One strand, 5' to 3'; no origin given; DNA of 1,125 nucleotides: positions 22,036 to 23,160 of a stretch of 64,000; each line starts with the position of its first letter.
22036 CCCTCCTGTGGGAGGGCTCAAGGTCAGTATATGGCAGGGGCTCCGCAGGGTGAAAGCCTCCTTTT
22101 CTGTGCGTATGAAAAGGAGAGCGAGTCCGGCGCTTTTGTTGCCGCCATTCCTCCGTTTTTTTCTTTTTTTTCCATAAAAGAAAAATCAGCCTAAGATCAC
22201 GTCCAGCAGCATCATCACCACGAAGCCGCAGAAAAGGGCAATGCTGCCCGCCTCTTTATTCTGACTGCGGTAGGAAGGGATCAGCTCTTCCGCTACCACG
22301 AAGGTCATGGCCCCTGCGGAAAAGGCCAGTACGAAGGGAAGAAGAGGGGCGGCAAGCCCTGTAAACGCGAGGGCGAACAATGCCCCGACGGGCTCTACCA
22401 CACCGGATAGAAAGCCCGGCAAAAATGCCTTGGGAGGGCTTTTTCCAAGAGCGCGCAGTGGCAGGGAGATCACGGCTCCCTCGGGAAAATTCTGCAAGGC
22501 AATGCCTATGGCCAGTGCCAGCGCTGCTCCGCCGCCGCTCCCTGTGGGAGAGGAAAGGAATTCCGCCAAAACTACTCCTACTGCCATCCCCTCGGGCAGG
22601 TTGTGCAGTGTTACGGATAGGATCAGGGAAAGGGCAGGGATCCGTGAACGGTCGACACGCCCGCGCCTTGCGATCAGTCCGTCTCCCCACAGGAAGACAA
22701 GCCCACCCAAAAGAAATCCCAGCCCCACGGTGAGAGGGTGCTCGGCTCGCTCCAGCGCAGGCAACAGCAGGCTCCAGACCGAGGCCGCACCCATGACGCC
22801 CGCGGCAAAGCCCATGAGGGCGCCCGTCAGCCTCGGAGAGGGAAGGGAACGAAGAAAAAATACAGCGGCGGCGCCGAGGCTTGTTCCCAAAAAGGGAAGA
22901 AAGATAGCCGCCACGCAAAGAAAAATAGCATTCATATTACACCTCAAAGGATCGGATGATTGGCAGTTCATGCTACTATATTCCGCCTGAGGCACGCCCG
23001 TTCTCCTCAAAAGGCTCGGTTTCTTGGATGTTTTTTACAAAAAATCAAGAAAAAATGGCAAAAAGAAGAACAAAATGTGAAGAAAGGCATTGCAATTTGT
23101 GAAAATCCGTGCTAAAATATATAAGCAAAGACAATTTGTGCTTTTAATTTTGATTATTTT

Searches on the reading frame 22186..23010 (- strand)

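Call 46: search_protein_families(library=pfam, proteins=[window:22186-23010:-], max_evalue=0.00001)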
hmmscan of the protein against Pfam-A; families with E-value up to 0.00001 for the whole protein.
window:22186-23010:- (274 aa): 1 family
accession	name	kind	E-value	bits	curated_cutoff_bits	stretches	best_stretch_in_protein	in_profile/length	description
PF02535.28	Zip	-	5e-19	69.1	35.1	1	120-269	172-322/323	ZIP Zinc transporter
